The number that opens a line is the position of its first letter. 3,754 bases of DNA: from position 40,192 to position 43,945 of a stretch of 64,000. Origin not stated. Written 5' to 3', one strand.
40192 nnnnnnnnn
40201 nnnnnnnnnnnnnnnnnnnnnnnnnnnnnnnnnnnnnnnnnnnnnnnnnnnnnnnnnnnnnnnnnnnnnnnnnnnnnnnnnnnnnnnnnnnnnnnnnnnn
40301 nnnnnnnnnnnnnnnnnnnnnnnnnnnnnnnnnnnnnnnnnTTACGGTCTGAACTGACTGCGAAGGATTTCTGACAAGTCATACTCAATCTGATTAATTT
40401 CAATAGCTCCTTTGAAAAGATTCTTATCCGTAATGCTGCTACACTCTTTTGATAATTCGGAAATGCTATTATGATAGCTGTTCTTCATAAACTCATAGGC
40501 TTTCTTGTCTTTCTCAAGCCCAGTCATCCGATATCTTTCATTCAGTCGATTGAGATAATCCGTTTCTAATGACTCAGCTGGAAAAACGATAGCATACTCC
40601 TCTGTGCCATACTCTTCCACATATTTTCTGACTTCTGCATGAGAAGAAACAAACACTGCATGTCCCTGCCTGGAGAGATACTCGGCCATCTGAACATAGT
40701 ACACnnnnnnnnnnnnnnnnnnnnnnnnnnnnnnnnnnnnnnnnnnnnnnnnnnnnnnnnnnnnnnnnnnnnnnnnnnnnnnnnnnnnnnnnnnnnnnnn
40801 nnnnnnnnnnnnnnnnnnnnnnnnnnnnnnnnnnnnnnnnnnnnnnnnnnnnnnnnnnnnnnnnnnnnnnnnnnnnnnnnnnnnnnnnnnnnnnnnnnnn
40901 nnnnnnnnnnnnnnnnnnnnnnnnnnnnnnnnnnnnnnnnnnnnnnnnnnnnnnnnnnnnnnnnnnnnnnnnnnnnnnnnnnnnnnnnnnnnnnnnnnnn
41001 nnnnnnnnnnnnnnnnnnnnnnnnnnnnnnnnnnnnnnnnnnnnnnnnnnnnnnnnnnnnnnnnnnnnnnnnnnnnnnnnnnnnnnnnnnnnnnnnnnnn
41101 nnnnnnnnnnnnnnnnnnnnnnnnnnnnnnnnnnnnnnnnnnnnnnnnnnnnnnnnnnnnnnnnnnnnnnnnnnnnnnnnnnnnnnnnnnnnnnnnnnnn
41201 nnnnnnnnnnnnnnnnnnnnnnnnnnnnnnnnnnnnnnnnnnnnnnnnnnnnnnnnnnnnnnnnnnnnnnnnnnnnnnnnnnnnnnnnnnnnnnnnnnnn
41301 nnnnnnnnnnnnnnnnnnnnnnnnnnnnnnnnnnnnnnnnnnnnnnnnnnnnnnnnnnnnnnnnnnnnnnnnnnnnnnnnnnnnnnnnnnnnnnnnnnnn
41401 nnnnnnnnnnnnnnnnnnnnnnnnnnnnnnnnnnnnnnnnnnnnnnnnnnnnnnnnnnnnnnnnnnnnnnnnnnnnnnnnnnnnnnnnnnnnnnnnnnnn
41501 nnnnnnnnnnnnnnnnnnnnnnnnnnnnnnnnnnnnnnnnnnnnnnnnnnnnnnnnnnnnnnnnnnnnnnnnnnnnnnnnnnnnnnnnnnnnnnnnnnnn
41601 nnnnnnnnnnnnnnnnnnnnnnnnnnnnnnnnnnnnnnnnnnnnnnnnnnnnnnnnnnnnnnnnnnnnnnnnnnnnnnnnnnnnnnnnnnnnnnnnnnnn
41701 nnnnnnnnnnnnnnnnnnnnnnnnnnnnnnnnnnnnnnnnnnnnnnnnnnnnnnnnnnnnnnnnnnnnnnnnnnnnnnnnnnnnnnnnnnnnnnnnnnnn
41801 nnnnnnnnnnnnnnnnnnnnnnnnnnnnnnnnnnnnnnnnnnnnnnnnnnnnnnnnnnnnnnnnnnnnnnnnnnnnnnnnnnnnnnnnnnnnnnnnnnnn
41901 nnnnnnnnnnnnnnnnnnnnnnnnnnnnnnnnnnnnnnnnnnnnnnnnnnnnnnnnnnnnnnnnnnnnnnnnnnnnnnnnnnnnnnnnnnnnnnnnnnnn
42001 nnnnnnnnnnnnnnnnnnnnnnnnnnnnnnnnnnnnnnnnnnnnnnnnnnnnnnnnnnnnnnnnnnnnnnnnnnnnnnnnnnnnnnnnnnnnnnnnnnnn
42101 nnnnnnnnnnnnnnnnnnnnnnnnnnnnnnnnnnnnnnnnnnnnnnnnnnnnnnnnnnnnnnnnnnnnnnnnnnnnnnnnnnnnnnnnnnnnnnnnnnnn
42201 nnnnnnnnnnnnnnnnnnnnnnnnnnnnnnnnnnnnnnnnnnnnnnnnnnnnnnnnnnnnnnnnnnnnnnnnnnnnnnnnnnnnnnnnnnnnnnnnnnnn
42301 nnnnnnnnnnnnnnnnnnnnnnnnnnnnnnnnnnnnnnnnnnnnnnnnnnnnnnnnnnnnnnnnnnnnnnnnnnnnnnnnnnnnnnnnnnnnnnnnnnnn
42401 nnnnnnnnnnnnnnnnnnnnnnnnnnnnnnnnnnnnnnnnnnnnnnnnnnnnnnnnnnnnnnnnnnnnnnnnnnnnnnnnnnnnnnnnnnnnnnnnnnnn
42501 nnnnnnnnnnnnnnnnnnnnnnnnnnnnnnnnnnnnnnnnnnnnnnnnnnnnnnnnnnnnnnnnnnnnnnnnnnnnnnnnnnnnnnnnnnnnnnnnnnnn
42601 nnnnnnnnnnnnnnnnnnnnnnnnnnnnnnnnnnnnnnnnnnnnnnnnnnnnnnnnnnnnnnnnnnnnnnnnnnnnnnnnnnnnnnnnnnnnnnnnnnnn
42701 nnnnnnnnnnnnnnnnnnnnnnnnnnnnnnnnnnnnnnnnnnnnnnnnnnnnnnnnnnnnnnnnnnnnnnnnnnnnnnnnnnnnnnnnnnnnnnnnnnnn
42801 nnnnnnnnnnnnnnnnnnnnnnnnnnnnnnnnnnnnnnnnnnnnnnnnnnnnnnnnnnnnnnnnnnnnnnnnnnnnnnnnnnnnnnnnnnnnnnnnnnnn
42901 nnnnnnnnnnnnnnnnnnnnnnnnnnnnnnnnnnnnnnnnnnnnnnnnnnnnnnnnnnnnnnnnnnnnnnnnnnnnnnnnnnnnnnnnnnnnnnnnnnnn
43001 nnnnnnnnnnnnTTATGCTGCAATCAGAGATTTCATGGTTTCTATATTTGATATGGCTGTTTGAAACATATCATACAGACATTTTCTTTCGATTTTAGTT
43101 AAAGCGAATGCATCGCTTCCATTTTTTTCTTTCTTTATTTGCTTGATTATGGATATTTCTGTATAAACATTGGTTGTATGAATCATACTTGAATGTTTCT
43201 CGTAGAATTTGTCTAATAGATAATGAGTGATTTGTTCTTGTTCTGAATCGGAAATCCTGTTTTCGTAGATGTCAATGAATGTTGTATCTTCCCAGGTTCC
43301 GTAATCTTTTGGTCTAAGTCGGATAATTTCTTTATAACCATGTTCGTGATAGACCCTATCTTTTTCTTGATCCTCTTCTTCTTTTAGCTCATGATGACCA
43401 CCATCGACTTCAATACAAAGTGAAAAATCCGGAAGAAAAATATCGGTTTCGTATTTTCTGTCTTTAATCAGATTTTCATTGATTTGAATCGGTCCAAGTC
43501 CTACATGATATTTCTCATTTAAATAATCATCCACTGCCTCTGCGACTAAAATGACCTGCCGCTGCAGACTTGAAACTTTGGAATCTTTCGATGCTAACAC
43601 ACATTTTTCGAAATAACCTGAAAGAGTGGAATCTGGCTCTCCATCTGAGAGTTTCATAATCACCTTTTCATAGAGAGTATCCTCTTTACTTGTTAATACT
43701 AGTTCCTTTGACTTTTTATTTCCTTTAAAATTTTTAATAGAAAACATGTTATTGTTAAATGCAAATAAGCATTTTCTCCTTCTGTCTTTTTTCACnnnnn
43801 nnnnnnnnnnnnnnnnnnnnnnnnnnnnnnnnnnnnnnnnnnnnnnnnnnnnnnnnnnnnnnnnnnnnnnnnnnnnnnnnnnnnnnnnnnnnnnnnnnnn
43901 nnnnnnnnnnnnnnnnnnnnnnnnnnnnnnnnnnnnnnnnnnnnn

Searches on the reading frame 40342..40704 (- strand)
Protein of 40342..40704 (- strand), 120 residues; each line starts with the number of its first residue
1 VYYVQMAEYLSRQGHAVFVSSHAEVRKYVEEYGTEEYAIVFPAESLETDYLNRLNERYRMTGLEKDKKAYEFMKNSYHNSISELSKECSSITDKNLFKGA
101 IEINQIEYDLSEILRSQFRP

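Call 3: search_protein_families(library=pfam, proteins=[window:40342-40704:-], max_evalue=0.1)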
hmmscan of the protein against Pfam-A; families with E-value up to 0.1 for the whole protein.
window:40342-40704:- (120 aa): 2 families
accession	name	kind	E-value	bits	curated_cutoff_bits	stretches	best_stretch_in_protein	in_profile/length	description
PF18266.8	Ncstrn_small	-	0.016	15.7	25.9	1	11-63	20-72/169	Nicastrin small lobe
PF00878.24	CIMR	-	0.018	15.5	22.5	1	13-78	18-81/143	Cation-independent mannose-6-phosphate receptor repeat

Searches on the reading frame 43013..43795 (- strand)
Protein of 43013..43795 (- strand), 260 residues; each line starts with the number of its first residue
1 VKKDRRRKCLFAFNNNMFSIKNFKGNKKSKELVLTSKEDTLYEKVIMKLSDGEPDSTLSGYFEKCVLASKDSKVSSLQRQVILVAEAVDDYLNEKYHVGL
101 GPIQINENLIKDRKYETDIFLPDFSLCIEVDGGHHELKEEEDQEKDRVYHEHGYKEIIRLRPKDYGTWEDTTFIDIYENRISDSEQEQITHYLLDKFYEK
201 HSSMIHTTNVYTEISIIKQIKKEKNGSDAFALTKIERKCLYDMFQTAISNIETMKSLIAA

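Call 3: search_protein_families(library=pfam, proteins=[window:43013-43795:-], max_evalue=0.1)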
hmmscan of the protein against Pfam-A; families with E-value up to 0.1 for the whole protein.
window:43013-43795:- (260 aa): 2 families
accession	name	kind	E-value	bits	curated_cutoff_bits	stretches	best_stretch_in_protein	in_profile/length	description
PF04480.18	DUF559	-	0.0001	22.5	20.6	1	115-177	44-105/109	Protein of unknown function (DUF559)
PF21598.3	PvuRts1I-like_N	-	0.027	15.1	27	0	117-145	51-77/131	Restriction endonuclease PvuRts1 I-like, N-terminal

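Call 4: search_protein_families(library=padloc, proteins=[window:43013-43795:-], max_evalue=0.1)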
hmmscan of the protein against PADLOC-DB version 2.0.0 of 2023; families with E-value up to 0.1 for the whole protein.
window:43013-43795:- (260 aa): 2 families
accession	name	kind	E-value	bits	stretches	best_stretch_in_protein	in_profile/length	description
PDLC03210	mREase_II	-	0.00011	19.6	1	112-148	50-88/294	Type II methyl-directed restriction enzyme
PDLC02868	DpdF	-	0.0083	11.8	1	117-176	84-143/1078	DpdF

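Call 8: search_protein_families(library=phrogs, proteins=[window:43013-43795:-], max_evalue=0.01)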
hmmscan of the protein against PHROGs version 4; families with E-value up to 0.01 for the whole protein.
window:43013-43795:- (260 aa): 1 family
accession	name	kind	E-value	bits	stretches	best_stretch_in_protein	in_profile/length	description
phrog_9529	-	unknown function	0.0012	19.5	1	113-159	122-173/247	-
